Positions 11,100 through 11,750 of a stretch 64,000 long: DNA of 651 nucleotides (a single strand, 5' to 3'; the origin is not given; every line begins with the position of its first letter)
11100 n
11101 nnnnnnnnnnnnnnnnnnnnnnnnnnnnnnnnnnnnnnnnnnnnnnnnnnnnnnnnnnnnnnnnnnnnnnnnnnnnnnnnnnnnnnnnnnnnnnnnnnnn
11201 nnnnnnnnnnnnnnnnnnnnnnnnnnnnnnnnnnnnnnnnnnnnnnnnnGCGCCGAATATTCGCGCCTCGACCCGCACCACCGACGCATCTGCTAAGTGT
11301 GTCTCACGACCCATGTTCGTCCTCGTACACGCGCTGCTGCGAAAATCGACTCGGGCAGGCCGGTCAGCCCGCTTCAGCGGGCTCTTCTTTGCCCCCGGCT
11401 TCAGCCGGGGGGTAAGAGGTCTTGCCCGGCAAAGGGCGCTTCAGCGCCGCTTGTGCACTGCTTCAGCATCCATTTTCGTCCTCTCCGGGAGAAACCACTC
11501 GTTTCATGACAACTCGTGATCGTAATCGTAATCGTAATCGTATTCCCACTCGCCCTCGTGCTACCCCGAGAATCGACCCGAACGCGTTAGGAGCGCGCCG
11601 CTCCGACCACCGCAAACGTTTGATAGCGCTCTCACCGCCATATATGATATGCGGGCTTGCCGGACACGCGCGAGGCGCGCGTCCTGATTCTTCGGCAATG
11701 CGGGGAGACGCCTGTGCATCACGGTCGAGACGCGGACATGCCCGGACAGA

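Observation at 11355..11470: Dispersed ~120 bp three-hairpin element with compensatory stem changes between copies (family B)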

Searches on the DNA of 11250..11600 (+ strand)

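Call 7: search_rna_families(source=window, start=11250, end=11600, threshold=evalue, max_evalue=10)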
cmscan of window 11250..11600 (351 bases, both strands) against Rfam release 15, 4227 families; matches with E-value up to 10: 7.
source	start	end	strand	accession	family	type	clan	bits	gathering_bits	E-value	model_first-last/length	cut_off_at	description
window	11369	11437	+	RF03627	mir-9168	Gene; miRNA;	-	15.8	100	2.6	1-95/95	no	mir-9168 microRNA precursor family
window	11271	11387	+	RF01386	isrB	Gene; sRNA;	-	15.1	35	2.4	1-87/87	no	isrB Hfq binding RNA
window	11500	11569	+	RF02308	TtnuCD34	Gene; snRNA; snoRNA; CD-box;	-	13.5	80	5.9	1-64/64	no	Tetrahymena snoRNA TtnuCD34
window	11309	11393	-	RF03541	Flavi_ISFV_xrRNA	Cis-reg;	-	13.4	50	2.3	1-89/89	no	Insect-specific Flavivirus exoribonuclease-resistant RNA element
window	11293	11390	+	RF00513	Trp_leader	Cis-reg; leader;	-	12.7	41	8.7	1-100/100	no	Tryptophan operon leader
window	11366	11383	+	RF02144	rsmX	Gene;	CL00106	12.3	56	6.2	93-110/114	no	rsmX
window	11392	11411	-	RF02225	sX6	Gene; sRNA;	-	9.8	40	2.1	298-317/342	no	Proteobacterial sRNA sX6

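Call 32: build_rna_model(alignment_id=A2)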
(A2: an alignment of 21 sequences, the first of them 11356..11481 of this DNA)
Model R1 built from alignment A2 (21 sequences, 144 columns); structure: RNAalifold consensus.
model positions 127; base pairs 20; branch points 2; effective number of sequences 2.83; information 0.59 bits per position. Calibrated on 0.2 Mb of random sequence (short: E-values are rough).
structure used (alignment columns):
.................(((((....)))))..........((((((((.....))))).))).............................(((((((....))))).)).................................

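Call 34: search_with_rna_model(model_id=R1, sources=[window, L001, L002, L004, L005, L006, L007, L008, L009, L010, L012, L013, L014, L015, L016, L018, L019, L020, L021, L022, L023, L024], max_evalue=1)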
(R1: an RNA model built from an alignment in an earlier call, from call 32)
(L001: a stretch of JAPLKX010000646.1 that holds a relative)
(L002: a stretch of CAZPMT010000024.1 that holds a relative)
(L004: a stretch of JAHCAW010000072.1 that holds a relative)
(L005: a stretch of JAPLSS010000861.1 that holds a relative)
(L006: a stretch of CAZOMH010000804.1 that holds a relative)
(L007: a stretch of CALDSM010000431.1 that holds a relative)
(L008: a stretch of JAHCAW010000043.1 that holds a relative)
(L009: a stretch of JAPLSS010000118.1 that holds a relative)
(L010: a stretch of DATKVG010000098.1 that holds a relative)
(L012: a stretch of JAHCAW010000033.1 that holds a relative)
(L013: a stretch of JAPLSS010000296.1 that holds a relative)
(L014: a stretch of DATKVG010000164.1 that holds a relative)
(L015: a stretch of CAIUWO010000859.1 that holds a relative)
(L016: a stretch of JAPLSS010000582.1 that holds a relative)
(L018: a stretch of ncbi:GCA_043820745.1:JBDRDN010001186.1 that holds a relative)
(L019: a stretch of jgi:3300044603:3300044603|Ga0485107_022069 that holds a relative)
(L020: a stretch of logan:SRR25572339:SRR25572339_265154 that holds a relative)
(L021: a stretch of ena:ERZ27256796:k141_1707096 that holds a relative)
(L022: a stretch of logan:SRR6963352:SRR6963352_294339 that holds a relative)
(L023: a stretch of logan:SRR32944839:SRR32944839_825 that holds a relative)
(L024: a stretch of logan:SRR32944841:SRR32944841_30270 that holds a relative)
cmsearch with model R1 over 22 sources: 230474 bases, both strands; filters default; matches with E-value up to 1: 50.
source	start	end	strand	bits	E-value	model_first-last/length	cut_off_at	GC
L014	6680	6805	+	116.9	3.8e-37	1-127/127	no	0.51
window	37633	37757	+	112.6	1.1e-35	1-127/127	no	0.62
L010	2238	2362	-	111.7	2e-35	1-127/127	no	0.56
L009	3526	3656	-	111.1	3.2e-35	1-127/127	no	0.62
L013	4270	4397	-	110.9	3.7e-35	1-127/127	no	0.63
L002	2404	2529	-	110.7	4.3e-35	1-127/127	no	0.55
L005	2325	2455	-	110.6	4.7e-35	1-127/127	no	0.63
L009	3388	3516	+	108.6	2.3e-34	1-127/127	no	0.65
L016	587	711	-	108.3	2.8e-34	1-127/127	no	0.65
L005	2187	2315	+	107.6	4.8e-34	1-127/127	no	0.66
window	37738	37862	-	106.7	9.6e-34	1-127/127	no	0.65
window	11356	11477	+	105.6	2.2e-33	1-127/127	no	0.65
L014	6849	6970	-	104.9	3.8e-33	1-127/127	no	0.54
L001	3220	3344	+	104.8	4.3e-33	1-127/127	no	0.54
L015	331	456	-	103.9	8.6e-33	1-127/127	no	0.66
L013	3691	3820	+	103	1.6e-32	1-127/127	no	0.62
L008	4319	4448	-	102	3.6e-32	1-127/127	no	0.54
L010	2125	2248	+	99.1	3.6e-31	1-127/127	no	0.59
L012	6849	6979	-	97.5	1.2e-30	1-127/127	no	0.6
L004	7526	7656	+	93.1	3.6e-29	1-127/127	no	0.6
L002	1861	1987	+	91.2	1.5e-28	1-127/127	no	0.61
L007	13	141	+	87.6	2.4e-27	1-127/127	no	0.64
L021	8905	9033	+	87.5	2.8e-27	1-127/127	no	0.6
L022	3491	3619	+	87.5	2.8e-27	1-127/127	no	0.6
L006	2213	2325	+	85.7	1.1e-26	1-107/127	3'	0.64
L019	6706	6837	-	85.2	1.7e-26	1-127/127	no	0.55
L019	7065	7196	+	85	1.9e-26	1-127/127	no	0.54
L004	7667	7793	-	76.2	1.6e-23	1-127/127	no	0.61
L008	4181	4307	+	75.9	2.1e-23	1-127/127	no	0.64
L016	425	526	+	70.1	1.9e-21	1-127/127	no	0.62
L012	6711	6834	+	68.6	6.1e-21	1-127/127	no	0.63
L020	1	102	+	60.4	3.5e-18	27-127/127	5'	0.51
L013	3425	3547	-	58.2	1.9e-17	1-127/127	no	0.6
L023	5765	5891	+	53.1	9.8e-16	1-127/127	no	0.69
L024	154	280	+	53.1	9.8e-16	1-127/127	no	0.69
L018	9744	9859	-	45.5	3.4e-13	1-127/127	no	0.59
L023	5739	5875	-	27.8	2.9e-07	1-127/127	no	0.69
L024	128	264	-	27.8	2.9e-07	1-127/127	no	0.69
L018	9930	10007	+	23.6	7.8e-06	1-127/127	no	0.6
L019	7047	7176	-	18.2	0.00049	1-127/127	no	0.6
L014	6664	6787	-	17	0.0012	1-127/127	no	0.52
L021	9459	9576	-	15.4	0.0043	1-127/127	no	0.56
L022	4045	4162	-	15.4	0.0043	1-127/127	no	0.56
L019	6726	6850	+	14.7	0.0074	1-127/127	no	0.61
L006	2249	2267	-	11.7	0.075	38-56/127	no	0.84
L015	402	420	+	11.7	0.075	38-56/127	no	0.84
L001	3205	3327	-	11.4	0.099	1-127/127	no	0.55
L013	3297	3405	-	9.5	0.41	1-127/127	no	0.55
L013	3696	3800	-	8.8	0.68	1-127/127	no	0.64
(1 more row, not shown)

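Call 35: search_with_rna_model(model_id=R1, sources=[L025, L026, L027, L028, L029, L030, L031, L032, L033, L034, L035, L036, L037, L038, L039, L040, L041, L042, L043, L044, L045, L046, L047, L048, L049, L050, L051, L052, L053, L054, L055, L056, L057, L058, L059, L060, L061, L062, L063, L064, L065, L066, L067, L068, L069, L070, L071, L072, L073, L074, L075, L076, L077, L078, L079, L080, L081, L082, L083, L084, L085, L086, L087, L088, L089, L090, L091, L092, L093, L094, L095, L096, L097, L098, L099, L100, L101, L102, L103, L104], max_evalue=0.1)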
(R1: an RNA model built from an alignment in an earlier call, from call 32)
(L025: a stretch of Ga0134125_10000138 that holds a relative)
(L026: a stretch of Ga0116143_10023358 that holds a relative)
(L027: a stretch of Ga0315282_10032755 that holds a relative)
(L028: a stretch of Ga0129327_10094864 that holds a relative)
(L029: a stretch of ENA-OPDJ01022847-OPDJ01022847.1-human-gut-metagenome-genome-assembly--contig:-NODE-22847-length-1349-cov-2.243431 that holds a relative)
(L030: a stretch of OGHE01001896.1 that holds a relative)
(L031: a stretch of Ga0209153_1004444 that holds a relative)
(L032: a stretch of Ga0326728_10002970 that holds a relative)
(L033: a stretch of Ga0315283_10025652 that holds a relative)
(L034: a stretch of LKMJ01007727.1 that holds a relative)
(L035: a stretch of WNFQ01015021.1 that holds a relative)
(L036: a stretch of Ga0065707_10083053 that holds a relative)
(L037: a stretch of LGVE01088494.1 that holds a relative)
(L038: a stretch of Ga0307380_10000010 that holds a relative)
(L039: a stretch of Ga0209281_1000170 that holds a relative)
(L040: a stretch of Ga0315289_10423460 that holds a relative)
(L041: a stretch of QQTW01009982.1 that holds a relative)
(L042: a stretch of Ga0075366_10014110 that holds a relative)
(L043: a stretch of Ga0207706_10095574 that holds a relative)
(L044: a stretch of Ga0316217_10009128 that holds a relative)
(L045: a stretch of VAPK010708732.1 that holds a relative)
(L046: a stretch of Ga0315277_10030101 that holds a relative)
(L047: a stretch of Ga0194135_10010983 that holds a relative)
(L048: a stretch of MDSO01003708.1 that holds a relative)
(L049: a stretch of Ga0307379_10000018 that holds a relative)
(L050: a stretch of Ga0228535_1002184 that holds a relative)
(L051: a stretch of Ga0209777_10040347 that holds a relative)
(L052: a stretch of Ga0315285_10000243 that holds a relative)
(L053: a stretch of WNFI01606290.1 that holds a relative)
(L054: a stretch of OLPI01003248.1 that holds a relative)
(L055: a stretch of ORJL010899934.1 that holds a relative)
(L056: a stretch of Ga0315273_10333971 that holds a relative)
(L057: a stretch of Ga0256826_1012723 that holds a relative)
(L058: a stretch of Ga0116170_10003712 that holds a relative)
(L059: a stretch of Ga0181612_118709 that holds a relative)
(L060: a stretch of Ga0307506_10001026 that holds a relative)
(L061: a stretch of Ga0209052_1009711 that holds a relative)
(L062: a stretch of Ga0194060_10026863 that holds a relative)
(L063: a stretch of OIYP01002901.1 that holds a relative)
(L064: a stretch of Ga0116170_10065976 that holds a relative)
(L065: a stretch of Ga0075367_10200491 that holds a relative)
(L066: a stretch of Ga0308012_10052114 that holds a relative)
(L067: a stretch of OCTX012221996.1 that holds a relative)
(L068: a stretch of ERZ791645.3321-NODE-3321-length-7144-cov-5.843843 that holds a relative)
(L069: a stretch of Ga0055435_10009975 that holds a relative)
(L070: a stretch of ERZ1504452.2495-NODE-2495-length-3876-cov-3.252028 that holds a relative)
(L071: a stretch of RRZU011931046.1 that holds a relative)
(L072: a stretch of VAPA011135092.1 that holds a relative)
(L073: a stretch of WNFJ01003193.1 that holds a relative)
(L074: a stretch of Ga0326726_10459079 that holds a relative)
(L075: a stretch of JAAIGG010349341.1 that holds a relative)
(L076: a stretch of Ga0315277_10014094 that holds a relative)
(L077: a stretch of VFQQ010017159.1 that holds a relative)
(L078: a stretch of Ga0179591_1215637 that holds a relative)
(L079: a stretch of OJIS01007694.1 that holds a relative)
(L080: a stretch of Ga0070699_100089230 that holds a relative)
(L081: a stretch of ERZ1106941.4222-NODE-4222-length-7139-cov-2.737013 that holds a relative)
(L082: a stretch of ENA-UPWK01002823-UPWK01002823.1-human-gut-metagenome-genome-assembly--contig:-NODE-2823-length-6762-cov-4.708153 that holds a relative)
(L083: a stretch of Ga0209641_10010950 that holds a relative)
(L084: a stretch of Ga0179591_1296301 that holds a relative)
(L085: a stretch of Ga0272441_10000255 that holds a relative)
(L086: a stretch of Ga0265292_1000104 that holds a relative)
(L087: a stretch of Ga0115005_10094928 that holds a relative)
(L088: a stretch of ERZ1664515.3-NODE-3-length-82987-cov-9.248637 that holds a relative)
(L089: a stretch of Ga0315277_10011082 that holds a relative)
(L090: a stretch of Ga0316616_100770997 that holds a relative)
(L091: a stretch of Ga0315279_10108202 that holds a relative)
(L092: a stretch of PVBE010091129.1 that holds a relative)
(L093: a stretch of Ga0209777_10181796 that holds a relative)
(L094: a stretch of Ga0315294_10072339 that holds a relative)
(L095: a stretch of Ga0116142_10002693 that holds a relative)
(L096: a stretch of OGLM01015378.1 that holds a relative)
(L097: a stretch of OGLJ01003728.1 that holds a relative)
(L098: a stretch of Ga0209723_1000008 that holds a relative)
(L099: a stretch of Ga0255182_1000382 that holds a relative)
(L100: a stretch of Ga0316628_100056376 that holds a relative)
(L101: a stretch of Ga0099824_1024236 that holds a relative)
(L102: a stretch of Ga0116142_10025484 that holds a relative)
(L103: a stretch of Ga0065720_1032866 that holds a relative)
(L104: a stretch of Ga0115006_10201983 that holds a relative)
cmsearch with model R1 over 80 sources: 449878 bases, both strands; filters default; matches with E-value up to 0.1: 39.
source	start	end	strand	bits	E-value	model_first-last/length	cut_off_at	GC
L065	1006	1128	-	112.6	1.9e-35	1-127/127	no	0.51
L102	880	1007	+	109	3.2e-34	1-127/127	no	0.58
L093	1557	1682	-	108.9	3.5e-34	1-127/127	no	0.59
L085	5764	5888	-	108.2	5.8e-34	1-127/127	no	0.54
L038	3811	3936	+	107.4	1.1e-33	1-127/127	no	0.55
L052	8890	9015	-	106.7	1.8e-33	1-127/127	no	0.57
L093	1007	1134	+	106.5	2.2e-33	1-127/127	no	0.59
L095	7590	7711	-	106.1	2.9e-33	1-127/127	no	0.62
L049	4115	4239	-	105.4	5.1e-33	1-127/127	no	0.5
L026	2590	2715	-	103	3.2e-32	1-127/127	no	0.56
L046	2594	2723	+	102.3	5.7e-32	1-127/127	no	0.59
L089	4526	4655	+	100.7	2e-31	1-127/127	no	0.6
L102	988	1112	-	97.8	1.9e-30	1-127/127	no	0.63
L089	4657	4785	-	97.6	2.2e-30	1-127/127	no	0.57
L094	3135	3264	+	97.3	2.6e-30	1-127/127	no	0.58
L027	135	264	+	96.9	3.7e-30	1-127/127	no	0.6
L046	2725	2853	-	94.4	2.6e-29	1-127/127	no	0.6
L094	3266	3396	-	92.5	1.1e-28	1-127/127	no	0.6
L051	1418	1539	-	91.5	2.4e-28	1-127/127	no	0.62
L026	2471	2598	+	91.1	3.2e-28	1-127/127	no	0.63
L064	1052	1180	-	89.6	1.1e-27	1-127/127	no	0.6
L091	2181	2309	-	88.1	3.4e-27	1-127/127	no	0.67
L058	65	191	-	82.7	2.2e-25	1-127/127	no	0.61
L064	933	1072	+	29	2.2e-07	1-127/127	no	0.61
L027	266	389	-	25.8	2.6e-06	1-127/127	no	0.58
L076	76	175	-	22.7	2.9e-05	1-127/127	no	0.56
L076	7585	7682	+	22.4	3.7e-05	1-127/127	no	0.62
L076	1056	1171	+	22.3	4.1e-05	1-127/127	no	0.62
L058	2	84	+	21.1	0.0001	1-127/127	no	0.58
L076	1245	1363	+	20.8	0.00013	1-127/127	no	0.61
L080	1659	1815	+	19.1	0.00049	1-127/127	no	0.59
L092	2800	2881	-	16.9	0.0027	1-127/127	no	0.56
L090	584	735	-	16.1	0.005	1-127/127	no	0.62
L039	3204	3296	+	15.3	0.0092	1-127/127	no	0.47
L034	7948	8098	+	14.3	0.02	1-127/127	no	0.56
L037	3730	3825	-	13.3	0.044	1-127/127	no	0.53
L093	1575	1700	+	12.7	0.07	1-127/127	no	0.6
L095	7648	7675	+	12.5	0.078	29-57/127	no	0.75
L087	953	1051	+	12.4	0.084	1-127/127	no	0.6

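Call 37: search_with_rna_model(model_id=R1, sources=[window, L001, L002, L004, L005, L006, L007, L008, L009, L010, L012, L013, L014, L015, L016, L019, L021, L026, L027, L038, L046, L049, L051, L052, L058, L064, L065, L085, L089, L091, L093, L094, L095, L102], max_evalue=1e-15, make_alignment=true)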
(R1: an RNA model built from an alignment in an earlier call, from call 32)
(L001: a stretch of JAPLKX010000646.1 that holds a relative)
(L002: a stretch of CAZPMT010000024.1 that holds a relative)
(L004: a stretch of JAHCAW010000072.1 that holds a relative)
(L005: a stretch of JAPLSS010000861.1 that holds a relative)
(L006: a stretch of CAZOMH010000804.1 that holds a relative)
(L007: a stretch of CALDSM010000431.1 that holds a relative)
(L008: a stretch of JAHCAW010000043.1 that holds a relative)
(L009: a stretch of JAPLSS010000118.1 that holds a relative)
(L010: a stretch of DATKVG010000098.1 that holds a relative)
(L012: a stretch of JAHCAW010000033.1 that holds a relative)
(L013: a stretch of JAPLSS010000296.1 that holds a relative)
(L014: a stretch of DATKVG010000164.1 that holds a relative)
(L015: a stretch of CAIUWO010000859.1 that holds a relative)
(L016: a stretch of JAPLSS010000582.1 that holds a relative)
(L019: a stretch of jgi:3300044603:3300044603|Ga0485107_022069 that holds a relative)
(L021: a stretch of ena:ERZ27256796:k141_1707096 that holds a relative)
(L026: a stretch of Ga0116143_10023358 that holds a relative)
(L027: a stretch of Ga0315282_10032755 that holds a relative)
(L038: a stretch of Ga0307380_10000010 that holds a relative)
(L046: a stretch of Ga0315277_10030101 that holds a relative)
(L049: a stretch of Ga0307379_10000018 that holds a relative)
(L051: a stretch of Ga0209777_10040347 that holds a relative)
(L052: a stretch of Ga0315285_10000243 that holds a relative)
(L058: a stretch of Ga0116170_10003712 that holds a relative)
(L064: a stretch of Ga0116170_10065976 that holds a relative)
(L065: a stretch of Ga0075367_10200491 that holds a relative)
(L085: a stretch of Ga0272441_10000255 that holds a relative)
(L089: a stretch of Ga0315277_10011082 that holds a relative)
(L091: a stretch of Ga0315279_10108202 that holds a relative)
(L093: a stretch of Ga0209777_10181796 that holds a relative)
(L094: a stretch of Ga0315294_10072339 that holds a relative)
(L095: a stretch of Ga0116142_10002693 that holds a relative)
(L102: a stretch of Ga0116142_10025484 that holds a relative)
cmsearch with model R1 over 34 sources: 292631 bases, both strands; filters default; matches with E-value up to 1e-15: 54.
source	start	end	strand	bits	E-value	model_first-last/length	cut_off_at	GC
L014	6680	6805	+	116.9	4.8e-37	1-127/127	no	0.51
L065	1006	1128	-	112.6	1.3e-35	1-127/127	no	0.51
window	37633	37757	+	112.6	1.3e-35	1-127/127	no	0.62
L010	2238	2362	-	111.7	2.6e-35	1-127/127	no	0.56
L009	3526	3656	-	111.1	4.1e-35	1-127/127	no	0.62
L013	4270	4397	-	110.9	4.7e-35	1-127/127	no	0.63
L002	2404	2529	-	110.7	5.4e-35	1-127/127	no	0.55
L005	2325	2455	-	110.6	6e-35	1-127/127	no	0.63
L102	880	1007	+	109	2.1e-34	1-127/127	no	0.58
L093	1557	1682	-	108.9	2.3e-34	1-127/127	no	0.59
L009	3388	3516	+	108.6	2.9e-34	1-127/127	no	0.65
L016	587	711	-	108.3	3.5e-34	1-127/127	no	0.65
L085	5764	5888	-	108.2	3.8e-34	1-127/127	no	0.54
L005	2187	2315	+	107.6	6.2e-34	1-127/127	no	0.66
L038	3811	3936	+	107.4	7.4e-34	1-127/127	no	0.55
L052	8890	9015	-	106.7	1.2e-33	1-127/127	no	0.57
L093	1007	1134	+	106.5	1.4e-33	1-127/127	no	0.59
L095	7590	7711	-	106.1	1.9e-33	1-127/127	no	0.62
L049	4115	4239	-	105.4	3.3e-33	1-127/127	no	0.5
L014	6849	6970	-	104.9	4.9e-33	1-127/127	no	0.54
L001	3220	3344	+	104.8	5.4e-33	1-127/127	no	0.54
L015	331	456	-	103.9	1.1e-32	1-127/127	no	0.66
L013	3691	3820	+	103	2.1e-32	1-127/127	no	0.62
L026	2590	2715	-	103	2.1e-32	1-127/127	no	0.56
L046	2594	2723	+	102.3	3.7e-32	1-127/127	no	0.59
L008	4319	4448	-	102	4.6e-32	1-127/127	no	0.54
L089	4526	4655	+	100.7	1.3e-31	1-127/127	no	0.6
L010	2125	2248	+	99.1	4.5e-31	1-127/127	no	0.59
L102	988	1112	-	97.8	1.2e-30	1-127/127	no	0.63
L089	4657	4785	-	97.6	1.4e-30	1-127/127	no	0.57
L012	6849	6979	-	97.5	1.5e-30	1-127/127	no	0.6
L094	3135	3264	+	97.3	1.7e-30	1-127/127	no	0.58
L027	135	264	+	96.9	2.4e-30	1-127/127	no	0.6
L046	2725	2853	-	94.4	1.7e-29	1-127/127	no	0.6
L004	7526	7656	+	93.1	4.6e-29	1-127/127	no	0.6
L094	3266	3396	-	92.5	7e-29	1-127/127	no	0.6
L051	1418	1539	-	91.5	1.6e-28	1-127/127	no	0.62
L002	1861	1987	+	91.2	1.9e-28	1-127/127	no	0.61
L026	2471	2598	+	91.1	2.1e-28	1-127/127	no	0.63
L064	1052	1180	-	89.6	7e-28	1-127/127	no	0.6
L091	2181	2309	-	88.1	2.2e-27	1-127/127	no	0.67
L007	13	141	+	87.6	3.1e-27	1-127/127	no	0.64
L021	8905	9033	+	87.5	3.5e-27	1-127/127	no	0.6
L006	2213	2325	+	85.7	1.4e-26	1-107/127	3'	0.64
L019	6706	6837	-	85.2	2.1e-26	1-127/127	no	0.55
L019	7065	7196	+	85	2.4e-26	1-127/127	no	0.54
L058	65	191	-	82.7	1.4e-25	1-127/127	no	0.61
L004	7667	7793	-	76.2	2.1e-23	1-127/127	no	0.61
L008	4181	4307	+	75.9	2.6e-23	1-127/127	no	0.64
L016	425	526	+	70.1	2.4e-21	1-127/127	no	0.62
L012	6711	6834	+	68.6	7.7e-21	1-127/127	no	0.63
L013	3425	3547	-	58.2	2.4e-17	1-127/127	no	0.6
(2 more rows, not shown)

Alignment A3: 54 matches aligned to the model, 152 columns, each read 5' to 3' on its own strand. Consensus structure (alignment columns), stored with it:
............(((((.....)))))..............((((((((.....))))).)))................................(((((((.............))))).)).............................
